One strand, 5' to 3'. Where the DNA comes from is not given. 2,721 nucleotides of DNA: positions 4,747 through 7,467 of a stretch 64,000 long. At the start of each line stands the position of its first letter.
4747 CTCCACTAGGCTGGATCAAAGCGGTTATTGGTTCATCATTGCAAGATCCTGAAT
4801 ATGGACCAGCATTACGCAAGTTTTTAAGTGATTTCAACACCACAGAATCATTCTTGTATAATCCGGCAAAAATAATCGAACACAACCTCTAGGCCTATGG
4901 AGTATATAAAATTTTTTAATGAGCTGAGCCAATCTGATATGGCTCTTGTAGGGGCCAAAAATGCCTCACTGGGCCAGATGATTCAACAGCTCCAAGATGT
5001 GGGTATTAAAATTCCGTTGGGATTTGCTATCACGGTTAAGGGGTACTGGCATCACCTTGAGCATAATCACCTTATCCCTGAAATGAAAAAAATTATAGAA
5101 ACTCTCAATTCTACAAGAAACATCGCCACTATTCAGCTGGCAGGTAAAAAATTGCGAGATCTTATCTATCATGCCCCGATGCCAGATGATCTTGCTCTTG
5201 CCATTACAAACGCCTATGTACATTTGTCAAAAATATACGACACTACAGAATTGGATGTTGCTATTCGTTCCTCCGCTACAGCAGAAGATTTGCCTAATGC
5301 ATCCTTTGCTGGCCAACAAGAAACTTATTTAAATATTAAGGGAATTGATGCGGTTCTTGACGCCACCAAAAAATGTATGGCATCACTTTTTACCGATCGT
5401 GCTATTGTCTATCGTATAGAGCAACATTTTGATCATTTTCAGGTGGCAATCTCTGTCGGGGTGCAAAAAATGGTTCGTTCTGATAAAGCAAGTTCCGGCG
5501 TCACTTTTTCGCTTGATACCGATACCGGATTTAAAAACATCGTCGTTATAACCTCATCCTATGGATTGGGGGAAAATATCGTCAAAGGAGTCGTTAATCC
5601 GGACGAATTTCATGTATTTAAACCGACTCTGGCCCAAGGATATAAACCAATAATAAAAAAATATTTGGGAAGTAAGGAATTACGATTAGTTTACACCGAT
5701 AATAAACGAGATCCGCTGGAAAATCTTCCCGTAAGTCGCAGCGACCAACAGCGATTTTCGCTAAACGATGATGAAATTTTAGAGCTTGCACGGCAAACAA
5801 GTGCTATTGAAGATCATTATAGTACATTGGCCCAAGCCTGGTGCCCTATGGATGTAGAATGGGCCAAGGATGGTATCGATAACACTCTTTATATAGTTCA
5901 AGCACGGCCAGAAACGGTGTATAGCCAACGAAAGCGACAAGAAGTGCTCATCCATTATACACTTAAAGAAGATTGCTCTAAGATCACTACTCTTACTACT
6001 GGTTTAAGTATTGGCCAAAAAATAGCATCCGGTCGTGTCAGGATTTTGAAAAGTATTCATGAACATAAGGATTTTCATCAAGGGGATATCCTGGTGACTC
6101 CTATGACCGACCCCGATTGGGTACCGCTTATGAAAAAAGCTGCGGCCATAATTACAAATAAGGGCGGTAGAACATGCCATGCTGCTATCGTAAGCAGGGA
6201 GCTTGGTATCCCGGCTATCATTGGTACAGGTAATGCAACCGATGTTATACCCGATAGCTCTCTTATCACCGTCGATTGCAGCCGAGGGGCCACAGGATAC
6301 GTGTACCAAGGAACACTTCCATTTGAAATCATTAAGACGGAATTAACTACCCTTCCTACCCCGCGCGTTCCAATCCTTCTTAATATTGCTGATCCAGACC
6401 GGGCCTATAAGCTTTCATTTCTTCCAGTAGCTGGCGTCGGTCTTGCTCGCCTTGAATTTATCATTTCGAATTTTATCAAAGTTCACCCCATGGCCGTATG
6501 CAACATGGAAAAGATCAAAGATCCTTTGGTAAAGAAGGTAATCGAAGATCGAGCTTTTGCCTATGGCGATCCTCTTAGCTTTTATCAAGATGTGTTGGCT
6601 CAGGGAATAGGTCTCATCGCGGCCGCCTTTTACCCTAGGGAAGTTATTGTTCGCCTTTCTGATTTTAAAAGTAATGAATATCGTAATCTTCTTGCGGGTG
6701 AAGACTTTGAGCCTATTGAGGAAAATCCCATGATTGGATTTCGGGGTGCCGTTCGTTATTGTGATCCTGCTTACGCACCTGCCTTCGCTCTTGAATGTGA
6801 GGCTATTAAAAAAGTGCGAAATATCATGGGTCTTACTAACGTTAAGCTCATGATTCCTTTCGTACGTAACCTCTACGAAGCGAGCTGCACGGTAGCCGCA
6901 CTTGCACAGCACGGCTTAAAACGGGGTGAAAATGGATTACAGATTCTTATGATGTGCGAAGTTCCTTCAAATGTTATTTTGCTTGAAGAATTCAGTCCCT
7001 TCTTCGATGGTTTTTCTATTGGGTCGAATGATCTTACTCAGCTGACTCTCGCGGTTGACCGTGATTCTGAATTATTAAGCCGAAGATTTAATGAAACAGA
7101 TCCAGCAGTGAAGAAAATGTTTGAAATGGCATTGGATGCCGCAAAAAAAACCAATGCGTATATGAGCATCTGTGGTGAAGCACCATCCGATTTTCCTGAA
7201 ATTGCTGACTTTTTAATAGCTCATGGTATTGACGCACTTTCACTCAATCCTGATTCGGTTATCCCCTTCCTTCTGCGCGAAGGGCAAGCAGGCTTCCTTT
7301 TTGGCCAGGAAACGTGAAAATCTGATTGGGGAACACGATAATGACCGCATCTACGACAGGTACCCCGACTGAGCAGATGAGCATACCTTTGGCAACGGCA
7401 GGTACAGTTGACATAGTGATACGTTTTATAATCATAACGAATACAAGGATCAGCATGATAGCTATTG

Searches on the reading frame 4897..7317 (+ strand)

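Call 40: search_protein_families(library=ncbifam, proteins=[window:4897-7317:+], max_evalue=1e-10)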
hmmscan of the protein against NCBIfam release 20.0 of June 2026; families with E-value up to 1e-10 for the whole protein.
window:4897-7317:+ (806 aa): 26 families (the best 25 are shown)
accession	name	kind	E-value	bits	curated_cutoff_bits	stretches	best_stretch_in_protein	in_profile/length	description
NF005057.0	PRK06464.1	equivalog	0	1081.9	598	1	2-790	5-780/798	phosphoenolpyruvate synthase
TIGR01418.1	PEP_synth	equivalog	0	1067.4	739.75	1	4-790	2-774/784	pyruvate, water dikinase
NF004878.0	PRK06241.1-3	subfamily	7.9e-99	332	945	2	2-340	3-312/891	phosphoenolpyruvate synthase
NF004877.0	PRK06241.1-2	subfamily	1.4e-90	304.8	866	2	2-341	3-314/869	phosphoenolpyruvate synthase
NF041857.1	RIF_Ptrans_rph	equivalog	2.4e-87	294.2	999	2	3-341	2-312/864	rifamycin-inactivating phosphotransferase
NF004879.0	PRK06241.1-4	equivalog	1.6e-86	291.3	976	2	3-341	4-314/868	phosphoenolpyruvate synthase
NF004881.0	PRK06241.2-2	equivalog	1.2e-68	232.3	883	2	15-346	16-317/898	phosphoenolpyruvate synthase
NF052631.1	prodigiosin_PigC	equivalog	1.6e-68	231.4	1300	2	12-347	10-305/883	prodigiosin ligase PigC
NF000283.1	RPH_KJ151292.1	equivalog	1.3e-62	212.2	1700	2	12-342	14-317/865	rifamycin-inactivating phosphotransferase Rph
NF052632.1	undecylprod_RedH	equivalog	7.3e-62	209.5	1350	2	8-373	7-327/880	undecylprodigiosin ligase RedH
NF004880.0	PRK06241.2-1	equivalog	1.4e-59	201.8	972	2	3-236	3-219/837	phosphoenolpyruvate synthase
NF004883.0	PRK06241.2-4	equivalog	2.4e-51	174.9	1063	2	29-343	39-331/928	phosphoenolpyruvate synthase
TIGR01417.1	PTS_I_fam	equivalog_domain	7.9e-36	123.6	341.7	1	583-789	328-530/565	phosphoenolpyruvate--protein phosphotransferase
NF004882.0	PRK06241.2-3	equivalog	6.2e-35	120.5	850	2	97-234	79-210/827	phosphoenolpyruvate synthase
TIGR01828.1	pyru_phos_dikin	equivalog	1.3e-32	112.8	843.45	1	349-785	371-850/865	pyruvate, phosphate dikinase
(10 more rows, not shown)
